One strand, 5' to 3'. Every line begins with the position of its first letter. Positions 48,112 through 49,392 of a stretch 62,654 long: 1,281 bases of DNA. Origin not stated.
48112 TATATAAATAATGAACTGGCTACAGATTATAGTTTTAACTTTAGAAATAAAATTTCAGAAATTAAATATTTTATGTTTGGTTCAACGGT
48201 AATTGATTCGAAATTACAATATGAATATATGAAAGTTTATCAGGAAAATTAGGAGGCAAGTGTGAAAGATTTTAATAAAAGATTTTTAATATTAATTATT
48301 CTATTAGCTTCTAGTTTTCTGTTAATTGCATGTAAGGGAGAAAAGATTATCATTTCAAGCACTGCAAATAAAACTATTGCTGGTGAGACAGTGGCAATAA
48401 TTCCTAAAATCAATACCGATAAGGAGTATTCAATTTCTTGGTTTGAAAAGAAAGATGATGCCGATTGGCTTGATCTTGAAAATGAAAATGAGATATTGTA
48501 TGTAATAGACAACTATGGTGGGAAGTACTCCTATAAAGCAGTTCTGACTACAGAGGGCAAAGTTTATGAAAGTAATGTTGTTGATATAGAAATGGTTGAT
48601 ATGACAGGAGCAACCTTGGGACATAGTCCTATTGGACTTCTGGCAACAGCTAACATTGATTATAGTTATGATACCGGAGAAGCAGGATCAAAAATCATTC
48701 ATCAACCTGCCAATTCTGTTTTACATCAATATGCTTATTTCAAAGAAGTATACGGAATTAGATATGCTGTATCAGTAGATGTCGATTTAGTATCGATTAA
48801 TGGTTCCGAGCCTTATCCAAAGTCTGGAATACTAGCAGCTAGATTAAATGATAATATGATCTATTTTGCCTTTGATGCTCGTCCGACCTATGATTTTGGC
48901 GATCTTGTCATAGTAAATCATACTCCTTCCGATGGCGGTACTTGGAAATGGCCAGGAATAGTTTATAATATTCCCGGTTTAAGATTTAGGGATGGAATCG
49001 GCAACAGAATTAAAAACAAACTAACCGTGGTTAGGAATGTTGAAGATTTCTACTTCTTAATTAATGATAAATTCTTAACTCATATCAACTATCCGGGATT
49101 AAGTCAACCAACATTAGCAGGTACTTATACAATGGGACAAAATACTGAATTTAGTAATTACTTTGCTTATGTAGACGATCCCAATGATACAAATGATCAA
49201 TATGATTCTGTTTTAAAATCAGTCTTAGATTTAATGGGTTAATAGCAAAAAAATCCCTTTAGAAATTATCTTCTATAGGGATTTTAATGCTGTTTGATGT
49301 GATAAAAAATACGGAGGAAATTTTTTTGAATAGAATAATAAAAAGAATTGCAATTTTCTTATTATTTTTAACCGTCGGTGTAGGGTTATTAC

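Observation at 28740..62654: A ~33-kb LacI-linked surface glycan-degradation supercluster built mostly from giant lipoproteins; the best candidate for an undescribed system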

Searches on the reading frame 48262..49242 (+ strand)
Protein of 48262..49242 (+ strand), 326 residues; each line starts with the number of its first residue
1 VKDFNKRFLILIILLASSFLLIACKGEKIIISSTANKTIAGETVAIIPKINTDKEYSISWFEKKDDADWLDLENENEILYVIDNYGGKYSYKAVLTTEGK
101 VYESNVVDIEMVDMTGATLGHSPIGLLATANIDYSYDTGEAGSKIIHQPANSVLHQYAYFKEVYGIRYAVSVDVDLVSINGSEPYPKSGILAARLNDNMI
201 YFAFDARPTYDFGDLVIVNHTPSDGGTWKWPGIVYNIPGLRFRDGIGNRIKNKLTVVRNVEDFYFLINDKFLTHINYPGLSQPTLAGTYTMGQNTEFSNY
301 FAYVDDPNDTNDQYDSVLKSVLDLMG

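Call 5: search_protein_families(library=pfam, proteins=[window:48262-49242:+], max_evalue=0.01)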
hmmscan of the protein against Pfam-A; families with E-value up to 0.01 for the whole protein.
window:48262-49242:+ (326 aa): 0 families

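Call 21: search_protein_families(library=ncbifam, proteins=[window:48262-49242:+], max_evalue=0.01)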
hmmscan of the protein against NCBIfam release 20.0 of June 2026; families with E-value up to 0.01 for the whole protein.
window:48262-49242:+ (326 aa): 0 families

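Call 50: find_homologous_proteins(query=window:48262-49242:+, max_evalue=0.001)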
Query window:48262-49242:+ (326 aa): 6 proteins with E <= 0.001 among 2135 candidates.
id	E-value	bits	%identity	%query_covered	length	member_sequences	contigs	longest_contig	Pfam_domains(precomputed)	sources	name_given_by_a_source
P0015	8.4e-217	737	100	100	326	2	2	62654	-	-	-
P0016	1.1e-167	575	77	98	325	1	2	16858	-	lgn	-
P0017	4.0e-123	429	59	93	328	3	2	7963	-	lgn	-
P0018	9.3e-117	408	55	100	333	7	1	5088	-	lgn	-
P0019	1.7e-116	407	56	93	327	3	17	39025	-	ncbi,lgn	ncbi:MAG TPA: hypothetical protein VIK96_02340 [Bacilli bacterium]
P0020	4.4e-101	356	72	63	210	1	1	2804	-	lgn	-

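Call 74: find_encoding_contigs(protein=P0019, flank=10000, max_places=2)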
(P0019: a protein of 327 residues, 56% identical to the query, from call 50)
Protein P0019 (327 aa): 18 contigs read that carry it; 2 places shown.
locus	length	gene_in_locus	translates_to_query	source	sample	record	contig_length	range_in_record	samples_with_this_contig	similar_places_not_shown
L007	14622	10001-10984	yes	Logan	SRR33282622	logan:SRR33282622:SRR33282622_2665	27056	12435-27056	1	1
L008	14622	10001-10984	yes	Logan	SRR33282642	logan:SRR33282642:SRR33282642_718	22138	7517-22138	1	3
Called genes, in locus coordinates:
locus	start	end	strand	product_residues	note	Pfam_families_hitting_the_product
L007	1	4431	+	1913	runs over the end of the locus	PF00801:PKD (faint), PF02368:Big_2, PF07679:I-set (faint), PF13927:Ig_3 (faint), PF26182:Ig_NUP210_5th (faint), PF13385:Laminin_G_3 (faint), PF22585:Sialidase-like_CBM (faint), PF05345:He_PIG (faint), +3 more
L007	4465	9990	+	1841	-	PF15979:Glyco_hydro_115, PF19190:BACON_2 (weak), PF17829:GH115_C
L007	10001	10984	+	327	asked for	-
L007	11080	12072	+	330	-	PF00356:LacI, PF00532:Peripla_BP_1, PF13407:Peripla_BP_4, PF13377:Peripla_BP_3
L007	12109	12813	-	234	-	PF04055:Radical_SAM, PF16199:Radical_SAM_C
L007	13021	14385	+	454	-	PF01235:Na_Ala_symp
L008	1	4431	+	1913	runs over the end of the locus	PF00801:PKD (faint), PF02368:Big_2, PF07679:I-set (faint), PF13927:Ig_3 (faint), PF26182:Ig_NUP210_5th (faint), PF13385:Laminin_G_3 (faint), PF22585:Sialidase-like_CBM (faint), PF05345:He_PIG (faint), +4 more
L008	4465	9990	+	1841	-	PF15979:Glyco_hydro_115, PF19190:BACON_2 (weak), PF17829:GH115_C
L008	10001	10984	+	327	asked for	-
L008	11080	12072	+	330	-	PF00356:LacI, PF00532:Peripla_BP_1, PF13407:Peripla_BP_4, PF13377:Peripla_BP_3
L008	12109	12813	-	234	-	PF04055:Radical_SAM, PF16199:Radical_SAM_C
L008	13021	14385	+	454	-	PF01235:Na_Ala_symp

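Call 75: find_encoding_contigs(protein=P0016, flank=10000, max_places=2)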
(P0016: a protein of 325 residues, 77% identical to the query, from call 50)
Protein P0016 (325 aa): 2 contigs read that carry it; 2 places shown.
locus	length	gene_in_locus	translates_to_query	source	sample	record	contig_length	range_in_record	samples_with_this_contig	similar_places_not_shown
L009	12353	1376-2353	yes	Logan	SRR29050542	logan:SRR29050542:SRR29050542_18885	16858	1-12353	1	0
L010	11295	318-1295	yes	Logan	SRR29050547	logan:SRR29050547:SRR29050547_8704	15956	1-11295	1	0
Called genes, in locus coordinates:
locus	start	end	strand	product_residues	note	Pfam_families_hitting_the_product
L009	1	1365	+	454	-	?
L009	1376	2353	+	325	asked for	-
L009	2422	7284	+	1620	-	PF01055:Glyco_hydro_31_2nd, PF21365:Glyco_hydro_31_3rd, PF17137:DUF5110, PF16990:CBM_35 (weak), PF18099:CBM_35_2 (faint), PF03422:CBM_6, PF07554:FIVAR (faint)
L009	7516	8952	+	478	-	PF01547:SBP_bac_1, PF13416:SBP_bac_8, PF13531:SBP_bac_11 (faint)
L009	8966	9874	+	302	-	PF00528:BPD_transp_1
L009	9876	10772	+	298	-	PF00528:BPD_transp_1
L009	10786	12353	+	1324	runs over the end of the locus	PF04616:Glyco_hydro_43, PF06452:CBM9_1 (faint)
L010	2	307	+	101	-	?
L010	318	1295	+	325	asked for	-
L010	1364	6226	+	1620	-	PF01055:Glyco_hydro_31_2nd, PF21365:Glyco_hydro_31_3rd, PF17137:DUF5110, PF16990:CBM_35 (weak), PF18099:CBM_35_2 (faint), PF03422:CBM_6, PF07554:FIVAR (faint)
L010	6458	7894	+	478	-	PF01547:SBP_bac_1, PF13416:SBP_bac_8, PF13531:SBP_bac_11 (faint)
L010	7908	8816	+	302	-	PF00528:BPD_transp_1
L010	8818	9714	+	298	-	PF00528:BPD_transp_1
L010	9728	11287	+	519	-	PF04616:Glyco_hydro_43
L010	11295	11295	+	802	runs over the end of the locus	-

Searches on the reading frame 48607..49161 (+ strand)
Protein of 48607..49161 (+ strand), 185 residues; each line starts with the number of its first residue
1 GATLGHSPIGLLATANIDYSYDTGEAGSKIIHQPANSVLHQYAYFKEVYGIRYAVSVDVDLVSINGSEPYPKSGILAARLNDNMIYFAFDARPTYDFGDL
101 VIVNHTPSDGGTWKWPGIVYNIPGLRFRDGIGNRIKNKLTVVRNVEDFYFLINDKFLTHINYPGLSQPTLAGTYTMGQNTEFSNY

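Call 62: search_protein_representatives(alignment_id=A2)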
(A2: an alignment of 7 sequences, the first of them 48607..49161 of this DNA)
Query: 7 sequences, 325 profile positions. Proteins with E-value up to 0.001 (for the whole library): 235; up to 1e-10: 109; up to 1e-30: 30. The best 150 are listed.
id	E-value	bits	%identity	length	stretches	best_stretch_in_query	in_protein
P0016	1.4e-171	586.0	-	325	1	1-325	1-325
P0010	1.1e-130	451.6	-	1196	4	113-303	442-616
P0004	3.1e-126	437.0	-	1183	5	113-306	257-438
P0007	9.0e-106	369.8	-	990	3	51-299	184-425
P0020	4.4e-104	364.2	-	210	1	118-325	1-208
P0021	8.0e-98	343.6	-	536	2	6-324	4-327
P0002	3.5e-94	331.7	-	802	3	114-304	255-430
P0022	2.2e-87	309.3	-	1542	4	145-309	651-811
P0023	4.5e-85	301.7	-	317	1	7-317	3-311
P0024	5.1e-84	298.3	-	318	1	5-322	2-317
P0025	1.4e-81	290.3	-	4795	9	113-307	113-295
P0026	1.3e-74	267.3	-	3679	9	104-300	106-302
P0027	1.6e-57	211.2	-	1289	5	125-306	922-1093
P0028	2.2e-57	210.7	-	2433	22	18-112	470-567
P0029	2.1e-56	207.5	-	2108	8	115-305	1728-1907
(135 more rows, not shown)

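Call 66: search_protein_families(library=pfam, alignment_id=A3, max_evalue=0.0001)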
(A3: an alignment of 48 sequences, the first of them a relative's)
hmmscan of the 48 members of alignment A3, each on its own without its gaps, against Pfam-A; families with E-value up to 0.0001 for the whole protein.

A. member 1, P0030 (1466 aa): 1 family
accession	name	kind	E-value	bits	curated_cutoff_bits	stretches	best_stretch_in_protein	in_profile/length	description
PF18998.6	Flg_new_2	-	3.2e-11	43.5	23.6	1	63-128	1-70/73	Divergent InlB B-repeat domain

B. families by the number of members that match (of 48 scanned): 22 families
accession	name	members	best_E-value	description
PF18998.6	Flg_new_2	10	1.3e-35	Divergent InlB B-repeat domain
PF13472.12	Lipase_GDSL_2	8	2.3e-20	GDSL-like Lipase/Acylhydrolase family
PF04616.20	Glyco_hydro_43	7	3.6e-63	Glycosyl hydrolases family 43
PF00657.28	Lipase_GDSL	6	2.7e-09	GDSL-like Lipase/Acylhydrolase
PF07523.18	Big_3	3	3.6e-16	Bacterial Ig-like domain (group 3)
PF13620.12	CarboxypepD_reg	3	3.2e-06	Carboxypeptidase regulatory-like domain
PF02368.24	Big_2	2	6.8e-23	Bacterial Ig-like domain (group 2)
PF09479.16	Flg_new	2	1.4e-14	Listeria-Bacteroides repeat domain (List_Bact_rpt)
PF06439.18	3keto-disac_hyd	2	2.9e-08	3-keto-disaccharide hydrolase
PF13088.12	BNR_2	1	2.5e-33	BNR repeat-like domain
PF22888.1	FIMAH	1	2e-23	FIMAH domain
PF03629.24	SASA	1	3.5e-21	Carbohydrate esterase, sialic acid-specific acetylesterase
PF02018.23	CBM_4_9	1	1.5e-13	Carbohydrate binding domain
PF00326.27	Peptidase_S9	1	2.3e-09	Prolyl oligopeptidase family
PF05345.18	He_PIG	1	1.9e-08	Putative Ig domain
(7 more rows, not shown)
